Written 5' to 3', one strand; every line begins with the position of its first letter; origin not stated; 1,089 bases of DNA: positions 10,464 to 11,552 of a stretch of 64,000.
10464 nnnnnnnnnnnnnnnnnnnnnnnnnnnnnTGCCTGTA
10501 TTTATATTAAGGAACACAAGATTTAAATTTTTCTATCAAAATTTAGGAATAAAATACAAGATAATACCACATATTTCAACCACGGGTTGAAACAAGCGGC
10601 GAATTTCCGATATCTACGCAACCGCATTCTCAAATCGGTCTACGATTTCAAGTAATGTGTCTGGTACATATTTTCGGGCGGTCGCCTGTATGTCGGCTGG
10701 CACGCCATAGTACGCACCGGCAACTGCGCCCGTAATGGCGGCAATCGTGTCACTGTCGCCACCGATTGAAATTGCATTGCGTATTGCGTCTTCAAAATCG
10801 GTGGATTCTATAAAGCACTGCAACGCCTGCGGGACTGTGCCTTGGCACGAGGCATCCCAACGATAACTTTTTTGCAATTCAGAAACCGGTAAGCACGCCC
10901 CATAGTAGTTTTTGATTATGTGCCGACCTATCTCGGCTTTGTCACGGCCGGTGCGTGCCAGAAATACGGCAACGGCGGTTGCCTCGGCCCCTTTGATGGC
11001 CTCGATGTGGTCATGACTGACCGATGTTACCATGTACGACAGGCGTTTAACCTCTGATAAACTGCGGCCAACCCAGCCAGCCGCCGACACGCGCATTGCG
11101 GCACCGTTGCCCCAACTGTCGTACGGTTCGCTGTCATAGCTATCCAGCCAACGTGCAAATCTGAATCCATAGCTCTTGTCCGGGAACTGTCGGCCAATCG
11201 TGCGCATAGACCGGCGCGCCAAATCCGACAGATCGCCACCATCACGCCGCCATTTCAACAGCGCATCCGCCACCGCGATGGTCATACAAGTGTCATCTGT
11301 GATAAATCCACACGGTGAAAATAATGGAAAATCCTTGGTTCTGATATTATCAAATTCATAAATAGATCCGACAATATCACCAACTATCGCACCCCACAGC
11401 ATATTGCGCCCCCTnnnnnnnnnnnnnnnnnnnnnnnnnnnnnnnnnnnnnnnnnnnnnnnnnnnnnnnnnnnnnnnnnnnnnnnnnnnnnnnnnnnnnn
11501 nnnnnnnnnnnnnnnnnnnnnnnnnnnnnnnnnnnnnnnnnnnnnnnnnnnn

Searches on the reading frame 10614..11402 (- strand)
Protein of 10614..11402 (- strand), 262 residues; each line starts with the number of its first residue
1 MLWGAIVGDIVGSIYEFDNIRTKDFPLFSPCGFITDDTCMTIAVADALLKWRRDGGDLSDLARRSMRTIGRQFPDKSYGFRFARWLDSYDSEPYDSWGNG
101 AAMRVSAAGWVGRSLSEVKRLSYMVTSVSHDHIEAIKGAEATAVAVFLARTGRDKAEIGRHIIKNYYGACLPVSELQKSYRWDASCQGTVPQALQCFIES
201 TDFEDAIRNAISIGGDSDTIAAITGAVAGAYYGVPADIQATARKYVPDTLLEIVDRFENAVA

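Call 3: search_protein_families(library=pfam, proteins=[window:10614-11402:-], max_evalue=1)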
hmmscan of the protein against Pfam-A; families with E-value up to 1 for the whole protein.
window:10614-11402:- (262 aa): 3 families
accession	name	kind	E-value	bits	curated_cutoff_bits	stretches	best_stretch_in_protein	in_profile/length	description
PF03747.19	ADP_ribosyl_GH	-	4.8e-39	135.2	26.2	1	2-234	3-281/287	ADP-ribosylglycohydrolase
PF05433.20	Rick_17kDa_Anti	-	0.11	12.9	24.2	1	212-233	18-39/43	Glycine zipper 2TM domain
PF20094.4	GWxTD_dom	-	0.2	11.8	26.9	1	118-169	34-83/172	GWxTD domain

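Call 4: search_protein_families(library=ncbifam, proteins=[window:10614-11402:-], max_evalue=1)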
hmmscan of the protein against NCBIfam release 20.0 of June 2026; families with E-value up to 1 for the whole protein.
window:10614-11402:- (262 aa): 2 families
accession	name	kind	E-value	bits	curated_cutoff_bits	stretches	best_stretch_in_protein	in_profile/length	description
TIGR02662.1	dinitro_DRAG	equivalog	1.2e-12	47.7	337.05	1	31-236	50-258/287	ADP-ribosyl-[dinitrogen reductase] hydrolase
NF041672.1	ADPriboarghdlase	equivalog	1.2e-11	44.1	490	1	94-236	184-333/361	ADP-ribosylarginine hydrolase Tri1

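Call 6: search_protein_families(library=padloc, proteins=[window:10614-11402:-], max_evalue=1)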
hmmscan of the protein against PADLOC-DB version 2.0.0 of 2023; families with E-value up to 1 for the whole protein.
window:10614-11402:- (262 aa): 1 family
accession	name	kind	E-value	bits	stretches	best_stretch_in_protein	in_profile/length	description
PDLC03205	mREase_II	-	0.011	13.3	1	209-235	72-98/172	Type II methyl-directed restriction enzyme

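Call 7: search_protein_families(library=phrogs, proteins=[window:10614-11402:-], max_evalue=1)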
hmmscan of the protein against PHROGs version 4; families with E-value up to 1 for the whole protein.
window:10614-11402:- (262 aa): 5 families
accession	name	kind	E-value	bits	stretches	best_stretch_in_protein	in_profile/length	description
phrog_6572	-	other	3.2e-50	172.1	1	2-260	12-307/325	ADP-ribosylglycohydrolase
phrog_22100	-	unknown function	3.1e-10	40.9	2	207-234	249-276/306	-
phrog_9797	-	unknown function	0.2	12.9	1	217-262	5-50/86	-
phrog_13492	-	unknown function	0.22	12.5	0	192-231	23-62/83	-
phrog_29159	-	unknown function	0.23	13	1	200-234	13-46/103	-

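Call 25: search_solved_structures(query=window:10614-11402:-, max_evalue=0.001, show_alignments=2)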
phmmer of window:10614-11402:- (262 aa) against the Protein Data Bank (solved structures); distinct sequences matched with E-value up to 0.001: 18.
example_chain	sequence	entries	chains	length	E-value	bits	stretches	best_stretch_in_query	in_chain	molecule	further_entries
2cwc_A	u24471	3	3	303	3.5e-15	59.4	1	26-236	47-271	ADP-ribosylglycohydrolase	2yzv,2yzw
2g4k_A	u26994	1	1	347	6e-14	55.4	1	206-235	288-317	ADP-ribosylhydrolase 3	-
2foz_A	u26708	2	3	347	6e-14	55.4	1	206-235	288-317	ADP-ribosylhydrolase like 2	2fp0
5zqy_A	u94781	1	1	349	6.2e-14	55.3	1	206-235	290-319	Poly(ADP-ribose) glycohydrolase ARH3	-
9rfd_A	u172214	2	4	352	6.7e-14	55.2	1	206-235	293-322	ADP-ribosylhydrolase ARH3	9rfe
2qty_A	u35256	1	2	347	7.6e-14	55.1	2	206-235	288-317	Poly(ADP-ribose) glycohydrolase ARH3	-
6d36_C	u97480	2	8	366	8.4e-14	54.9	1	206-235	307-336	Poly(ADP-ribose) glycohydrolase ARH3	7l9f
7akr_AAA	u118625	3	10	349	2.4e-13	53.4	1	206-235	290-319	ADP-ribose glycohydrolase ARH3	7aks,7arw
6d3a_C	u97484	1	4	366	2.8e-13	53.2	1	206-235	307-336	Poly(ADP-ribose) glycohydrolase ARH3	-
7l9h_C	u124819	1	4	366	8.6e-13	51.6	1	206-235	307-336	ADP-ribose glycohydrolase ARH3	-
7l9i_C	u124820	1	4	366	1.1e-12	51.2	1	206-235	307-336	ADP-ribose glycohydrolase ARH3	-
6g1p_A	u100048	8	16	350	2e-11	47.1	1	205-235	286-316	ADP-ribosylhydrolase like 2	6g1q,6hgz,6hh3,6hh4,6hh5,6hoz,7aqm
1t5j_A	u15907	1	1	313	2.7e-11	46.7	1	32-234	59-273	Hypothetical protein MJ1187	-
8za7_A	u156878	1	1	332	5.1e-10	42.5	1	98-234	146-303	Lmo0067 protein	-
6dre_A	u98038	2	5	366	1.5e-05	27.9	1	174-234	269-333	ADP-ribosyl-(Dinitrogen reductase) hydrolase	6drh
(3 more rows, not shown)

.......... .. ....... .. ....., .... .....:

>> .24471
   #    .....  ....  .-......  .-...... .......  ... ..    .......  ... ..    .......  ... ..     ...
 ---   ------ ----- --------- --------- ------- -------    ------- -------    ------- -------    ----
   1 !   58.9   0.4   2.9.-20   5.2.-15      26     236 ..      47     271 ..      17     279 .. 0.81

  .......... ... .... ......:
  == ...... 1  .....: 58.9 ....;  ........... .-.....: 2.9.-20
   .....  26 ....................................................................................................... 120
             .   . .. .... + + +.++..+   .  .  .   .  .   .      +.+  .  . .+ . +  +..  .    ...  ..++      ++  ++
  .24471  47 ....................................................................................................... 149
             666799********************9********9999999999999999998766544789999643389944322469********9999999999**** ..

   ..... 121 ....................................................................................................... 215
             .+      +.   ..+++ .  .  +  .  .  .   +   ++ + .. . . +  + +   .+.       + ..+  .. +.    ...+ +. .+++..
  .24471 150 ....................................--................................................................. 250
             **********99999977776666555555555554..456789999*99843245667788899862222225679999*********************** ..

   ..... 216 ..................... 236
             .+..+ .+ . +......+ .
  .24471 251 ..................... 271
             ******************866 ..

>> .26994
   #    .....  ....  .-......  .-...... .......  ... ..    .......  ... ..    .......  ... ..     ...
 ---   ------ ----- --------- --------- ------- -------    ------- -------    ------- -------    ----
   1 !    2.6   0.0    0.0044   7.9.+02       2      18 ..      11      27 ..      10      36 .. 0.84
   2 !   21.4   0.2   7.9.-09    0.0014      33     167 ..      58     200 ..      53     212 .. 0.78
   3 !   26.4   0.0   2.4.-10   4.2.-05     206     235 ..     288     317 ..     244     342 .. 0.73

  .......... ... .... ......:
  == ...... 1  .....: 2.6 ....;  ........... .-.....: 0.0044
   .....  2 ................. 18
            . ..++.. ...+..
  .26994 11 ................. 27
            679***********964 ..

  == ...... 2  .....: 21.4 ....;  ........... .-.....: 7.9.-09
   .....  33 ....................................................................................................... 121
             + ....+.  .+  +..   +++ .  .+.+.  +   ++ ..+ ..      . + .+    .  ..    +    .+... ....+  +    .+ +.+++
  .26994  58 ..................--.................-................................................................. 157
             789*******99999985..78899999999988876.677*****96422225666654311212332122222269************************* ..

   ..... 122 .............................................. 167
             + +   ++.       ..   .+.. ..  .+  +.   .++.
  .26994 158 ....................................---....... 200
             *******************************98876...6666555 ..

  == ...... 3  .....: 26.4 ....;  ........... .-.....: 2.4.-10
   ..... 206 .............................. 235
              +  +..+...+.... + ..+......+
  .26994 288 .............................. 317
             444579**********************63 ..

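Call 42: find_homologous_proteins(query=window:10614-11402:-, max_evalue=1e-20)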
Query window:10614-11402:- (262 aa): 7984 proteins with E <= 1e-20 among 8000 candidates; the best 120 are listed.
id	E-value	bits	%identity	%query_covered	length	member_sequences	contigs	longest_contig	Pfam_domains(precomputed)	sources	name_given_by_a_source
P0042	1.2e-165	567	96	99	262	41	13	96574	PF03747.20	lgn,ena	-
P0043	4.4e-162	556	93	100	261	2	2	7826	PF03747.20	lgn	-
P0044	1.5e-139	482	81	100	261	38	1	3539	PF03747.20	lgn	-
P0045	4.4e-134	464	79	98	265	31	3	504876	PF03747.20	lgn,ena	-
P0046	1.3e-133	462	78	99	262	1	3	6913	PF03747.20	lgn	-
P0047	2.2e-132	458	76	99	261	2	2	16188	PF03747.20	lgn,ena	-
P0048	2.3e-130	452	75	100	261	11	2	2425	PF03747.20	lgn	-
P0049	3.8e-130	451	75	99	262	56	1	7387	PF03747.20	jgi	jgi:type I restriction enzyme M protein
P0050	4.8e-129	447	75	99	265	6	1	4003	PF03747.20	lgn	-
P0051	6.0e-128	444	74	99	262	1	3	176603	PF03747.20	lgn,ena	-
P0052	4.9e-127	441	74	99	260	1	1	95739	PF03747.20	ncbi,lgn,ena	-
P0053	3.2e-125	435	72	99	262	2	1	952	PF03747.20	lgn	-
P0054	4.5e-125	434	73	99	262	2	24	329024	PF03747.20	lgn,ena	-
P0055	2.1e-124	432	74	98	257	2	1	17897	PF03747.20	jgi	-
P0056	8.6e-124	430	72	98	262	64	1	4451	PF03747.20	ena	-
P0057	8.9e-123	427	72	98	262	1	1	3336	PF03747.20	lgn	-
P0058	9.0e-123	427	72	99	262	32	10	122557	PF03747.20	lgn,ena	-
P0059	1.7e-122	426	71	98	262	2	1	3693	PF03747.20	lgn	-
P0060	3.7e-122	425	71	98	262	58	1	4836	PF03747.20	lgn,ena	-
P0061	4.8e-122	425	72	98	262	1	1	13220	PF03747.20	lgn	-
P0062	5.7e-122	424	72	99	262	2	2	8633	PF03747.20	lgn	-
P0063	1.1e-121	423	71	98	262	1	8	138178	PF03747.20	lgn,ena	-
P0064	1.5e-121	423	71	98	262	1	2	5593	PF03747.20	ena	-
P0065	4.4e-121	421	71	99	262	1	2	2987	PF03747.20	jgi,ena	-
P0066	5.6e-121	421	71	98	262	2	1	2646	PF03747.20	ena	-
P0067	7.6e-121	421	70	99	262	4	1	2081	PF03747.20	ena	-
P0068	9.8e-121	420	70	99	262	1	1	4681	PF03747.20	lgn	-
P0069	1.2e-119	417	71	98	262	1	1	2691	PF03747.20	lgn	-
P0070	6.0e-119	414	71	99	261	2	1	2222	PF03747.20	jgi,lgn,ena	-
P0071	3.5e-118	412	69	99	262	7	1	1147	PF03747.20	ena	-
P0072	3.9e-118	412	70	99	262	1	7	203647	PF03747.20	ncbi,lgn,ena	-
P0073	4.1e-116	405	69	99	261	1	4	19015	PF03747.20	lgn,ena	-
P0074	1.1e-115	404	67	98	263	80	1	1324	PF03747.20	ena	-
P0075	1.6e-115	403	69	99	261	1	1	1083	PF03747.20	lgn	-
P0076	3.9e-115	402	69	98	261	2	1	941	PF03747.20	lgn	-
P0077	2.2e-114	399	68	99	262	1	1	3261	PF03747.20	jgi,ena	-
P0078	2.4e-114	399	66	100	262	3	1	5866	PF03747.20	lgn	-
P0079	2.7e-114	399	65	100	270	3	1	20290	PF03747.20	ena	-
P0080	9.3e-114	397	69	100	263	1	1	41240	PF03747.20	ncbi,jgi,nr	ncbi:MAG: ADP-ribosylglycohydrolase family protein [Rickettsiales bacterium]|jgi:type I restriction 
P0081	1.6e-113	397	67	99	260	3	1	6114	PF03747.20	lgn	-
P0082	2.8e-113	396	68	98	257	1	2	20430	PF03747.20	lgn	-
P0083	3.2e-113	396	68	99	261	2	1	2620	PF03747.20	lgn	-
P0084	3.9e-113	395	66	100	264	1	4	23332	PF03747.20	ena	-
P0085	4.3e-113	395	66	99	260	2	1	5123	PF03747.20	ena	-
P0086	5.5e-113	395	68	98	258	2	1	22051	PF03747.20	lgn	-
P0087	7.1e-113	394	66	100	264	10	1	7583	PF03747.20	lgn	-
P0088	7.5e-113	394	66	100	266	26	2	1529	PF03747.20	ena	-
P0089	9.3e-113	394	67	100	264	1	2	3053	PF03747.20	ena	-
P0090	1.1e-112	394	68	100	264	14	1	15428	PF03747.20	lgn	-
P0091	1.2e-112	394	67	100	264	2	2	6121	PF03747.20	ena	-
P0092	1.4e-112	394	68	98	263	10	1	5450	PF03747.20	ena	-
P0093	2.3e-112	393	66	99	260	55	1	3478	PF03747.20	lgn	-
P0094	2.6e-112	393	66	98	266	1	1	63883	PF03747.20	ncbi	-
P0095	2.7e-112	393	66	99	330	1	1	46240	PF03747.20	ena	-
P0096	3.1e-112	392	66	99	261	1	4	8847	PF03747.20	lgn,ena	-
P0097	4.4e-112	392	66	99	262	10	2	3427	PF03747.20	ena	-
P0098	5.8e-112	391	66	98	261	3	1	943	PF03747.20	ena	-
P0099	7.6e-112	391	67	98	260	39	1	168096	PF03747.20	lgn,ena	-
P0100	1.1e-111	391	66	100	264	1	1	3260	PF03747.20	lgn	-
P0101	1.3e-111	390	68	100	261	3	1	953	PF03747.20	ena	-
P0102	2.6e-111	389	67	99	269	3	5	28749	PF03747.20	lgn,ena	-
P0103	3.2e-111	389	67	100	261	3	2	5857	PF03747.20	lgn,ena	-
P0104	8.2e-111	388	67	98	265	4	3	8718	PF03747.20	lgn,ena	-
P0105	8.8e-111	388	65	100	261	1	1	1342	PF03747.20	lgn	-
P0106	1.6e-110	387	67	99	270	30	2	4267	PF03747.20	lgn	-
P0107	2.5e-110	386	66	99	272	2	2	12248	PF03747.20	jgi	jgi:type I restriction enzyme M protein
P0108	2.8e-110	386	65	98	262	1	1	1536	PF03747.20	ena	-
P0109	3.5e-110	386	67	94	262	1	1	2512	PF03747.20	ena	-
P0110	3.8e-110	386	65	99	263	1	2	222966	PF03747.20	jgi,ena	-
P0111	8.6e-110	384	66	98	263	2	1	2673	PF03747.20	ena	-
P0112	9.2e-110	384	65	100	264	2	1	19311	PF03747.20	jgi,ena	-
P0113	1.3e-109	384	66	100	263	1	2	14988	PF03747.20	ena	-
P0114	2.7e-109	383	65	100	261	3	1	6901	PF03747.20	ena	-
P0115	5.0e-109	382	67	98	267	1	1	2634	PF03747.20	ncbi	-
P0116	9.3e-109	381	65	98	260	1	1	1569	PF03747.20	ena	-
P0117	1.0e-108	381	65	100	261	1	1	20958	PF03747.20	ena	-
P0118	2.0e-108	380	64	99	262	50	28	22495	PF03747.20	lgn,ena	-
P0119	2.3e-108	380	64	99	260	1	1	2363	PF03747.20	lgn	-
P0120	2.9e-108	379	63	98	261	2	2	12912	PF03747.20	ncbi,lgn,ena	-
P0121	6.6e-108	378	64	98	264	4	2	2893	PF03747.20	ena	-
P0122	3.1e-107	376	65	99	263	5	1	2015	PF03747.20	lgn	-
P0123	3.3e-107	376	64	100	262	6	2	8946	PF03747.20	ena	-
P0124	4.7e-107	375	65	100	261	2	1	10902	PF03747.20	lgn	-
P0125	4.1e-106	372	64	100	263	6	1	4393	PF03747.20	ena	-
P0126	1.4e-104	367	62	99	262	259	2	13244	PF03747.20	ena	-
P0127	2.2e-104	367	63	99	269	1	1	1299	PF03747.20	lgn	-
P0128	1.3e-102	361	63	100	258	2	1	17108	PF03747.20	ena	-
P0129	2.3e-95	337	60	99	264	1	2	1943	PF03747.20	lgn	-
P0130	3.2e-95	337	59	100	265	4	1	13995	PF03747.20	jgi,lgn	-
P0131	5.5e-94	333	60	99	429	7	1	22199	PF03747.20,PF01661.28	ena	-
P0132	2.4e-91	324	59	99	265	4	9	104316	PF03747.20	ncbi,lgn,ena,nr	ncbi:MAG TPA: ADP-ribosylglycohydrolase family protein [Bacillota bacterium]|nr:ADP-ribosylglycohydr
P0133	1.6e-90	321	59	98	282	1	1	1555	PF03747.20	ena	-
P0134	2.5e-90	321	58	97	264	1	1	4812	PF03747.20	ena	-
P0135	7.1e-89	316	55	98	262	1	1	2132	PF03747.20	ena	-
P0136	1.7e-88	315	55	98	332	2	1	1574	PF03747.20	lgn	-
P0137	2.5e-88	314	55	99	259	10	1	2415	PF03747.20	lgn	-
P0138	2.9e-88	314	57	98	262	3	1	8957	PF03747.20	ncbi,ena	-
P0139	3.2e-88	314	57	98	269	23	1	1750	PF03747.20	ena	-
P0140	4.0e-88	313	56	99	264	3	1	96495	PF03747.20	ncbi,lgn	-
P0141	5.1e-88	313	57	98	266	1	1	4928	PF03747.20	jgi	-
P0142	6.7e-88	313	57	98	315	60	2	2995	PF03747.20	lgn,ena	-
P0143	7.2e-88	313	56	99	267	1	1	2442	PF03747.20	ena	-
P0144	9.3e-88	312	58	97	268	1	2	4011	PF03747.20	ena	-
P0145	1.1e-87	312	59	98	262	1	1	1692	PF03747.20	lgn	-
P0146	1.3e-87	312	57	98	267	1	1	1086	PF03747.20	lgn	-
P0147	1.4e-87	312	58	98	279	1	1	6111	PF03747.20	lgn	-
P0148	1.5e-87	311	58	98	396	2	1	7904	PF03747.20,PF00293.35,PF14815.13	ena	-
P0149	2.1e-87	311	57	98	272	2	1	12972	PF03747.20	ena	-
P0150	2.2e-87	311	57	98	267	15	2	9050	PF03747.20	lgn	-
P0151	2.4e-87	311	54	99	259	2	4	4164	PF03747.20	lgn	-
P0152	2.6e-87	311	55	98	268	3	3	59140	PF03747.20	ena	-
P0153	2.8e-87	311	56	98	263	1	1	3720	PF03747.20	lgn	-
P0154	2.9e-87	311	54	100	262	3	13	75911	PF03747.20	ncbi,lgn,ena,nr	ncbi:MAG: ADP-ribosylglycohydrolase family protein [Rickettsiales bacterium]|nr:ADP-ribosylglycohydr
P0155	3.3e-87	310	58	98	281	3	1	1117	PF03747.20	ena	-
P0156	3.3e-87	310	57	98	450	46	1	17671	PF03747.20,PF12161.15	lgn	-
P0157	3.5e-87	310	57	98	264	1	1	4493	PF03747.20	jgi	jgi:type I restriction enzyme M protein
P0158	3.8e-87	310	60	86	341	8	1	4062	PF03747.20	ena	-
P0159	4.1e-87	310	55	94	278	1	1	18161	PF03747.20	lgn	-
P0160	4.7e-87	310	57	98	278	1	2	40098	PF03747.20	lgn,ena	-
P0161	4.8e-87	310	57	98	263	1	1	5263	PF03747.20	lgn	-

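Call 43: find_encoding_contigs(protein=P0045, flank=5000, max_places=2)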
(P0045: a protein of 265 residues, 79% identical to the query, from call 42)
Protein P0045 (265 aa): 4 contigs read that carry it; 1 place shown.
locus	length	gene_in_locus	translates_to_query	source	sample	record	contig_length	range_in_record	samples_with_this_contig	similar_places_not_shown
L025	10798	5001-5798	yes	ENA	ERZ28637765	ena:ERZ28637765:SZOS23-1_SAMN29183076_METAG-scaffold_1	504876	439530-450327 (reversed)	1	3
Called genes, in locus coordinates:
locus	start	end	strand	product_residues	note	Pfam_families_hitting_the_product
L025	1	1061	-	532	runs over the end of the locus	PF00239:Resolvase, PF07508:Recombinase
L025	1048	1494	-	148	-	PF11149:DUF2924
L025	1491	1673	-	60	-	-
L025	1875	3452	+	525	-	PF00078:RVT_1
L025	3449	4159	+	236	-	-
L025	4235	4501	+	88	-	-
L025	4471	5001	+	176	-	-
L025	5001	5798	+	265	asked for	PF03747:ADP_ribosyl_GH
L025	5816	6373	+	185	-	-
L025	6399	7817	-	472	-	PF17289:Terminase_6C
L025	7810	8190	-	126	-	PF18932:DUF5681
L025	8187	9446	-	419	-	PF02195:ParB_N, PF01555:N6_N4_Mtase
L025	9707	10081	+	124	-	-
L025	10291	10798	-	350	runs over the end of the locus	-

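Call 44: find_encoding_contigs(protein=P0054, flank=5000, max_places=3)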
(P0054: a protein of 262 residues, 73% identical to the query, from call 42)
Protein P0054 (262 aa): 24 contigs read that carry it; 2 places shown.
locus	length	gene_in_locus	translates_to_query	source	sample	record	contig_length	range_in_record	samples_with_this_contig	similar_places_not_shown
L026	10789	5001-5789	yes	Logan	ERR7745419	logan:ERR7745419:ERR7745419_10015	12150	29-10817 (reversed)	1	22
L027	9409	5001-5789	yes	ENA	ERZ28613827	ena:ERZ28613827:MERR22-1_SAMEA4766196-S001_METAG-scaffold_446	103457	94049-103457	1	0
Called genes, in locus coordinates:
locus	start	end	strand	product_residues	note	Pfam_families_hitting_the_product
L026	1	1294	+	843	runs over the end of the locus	-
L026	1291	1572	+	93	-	PF05015:HigB-like_toxin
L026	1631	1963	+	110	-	-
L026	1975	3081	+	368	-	PF04607:RelA_SpoT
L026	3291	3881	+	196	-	-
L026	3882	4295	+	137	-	-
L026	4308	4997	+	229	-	-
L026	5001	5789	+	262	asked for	PF03747:ADP_ribosyl_GH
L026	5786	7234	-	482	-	PF17289:Terminase_6C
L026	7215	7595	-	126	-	PF18932:DUF5681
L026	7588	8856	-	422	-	PF02195:ParB_N, PF01555:N6_N4_Mtase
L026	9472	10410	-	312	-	PF01725:Ham1p_like, PF00719:Pyrophosphatase (weak)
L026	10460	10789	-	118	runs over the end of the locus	?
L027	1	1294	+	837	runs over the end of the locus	-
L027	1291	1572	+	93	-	PF05015:HigB-like_toxin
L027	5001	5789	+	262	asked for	PF03747:ADP_ribosyl_GH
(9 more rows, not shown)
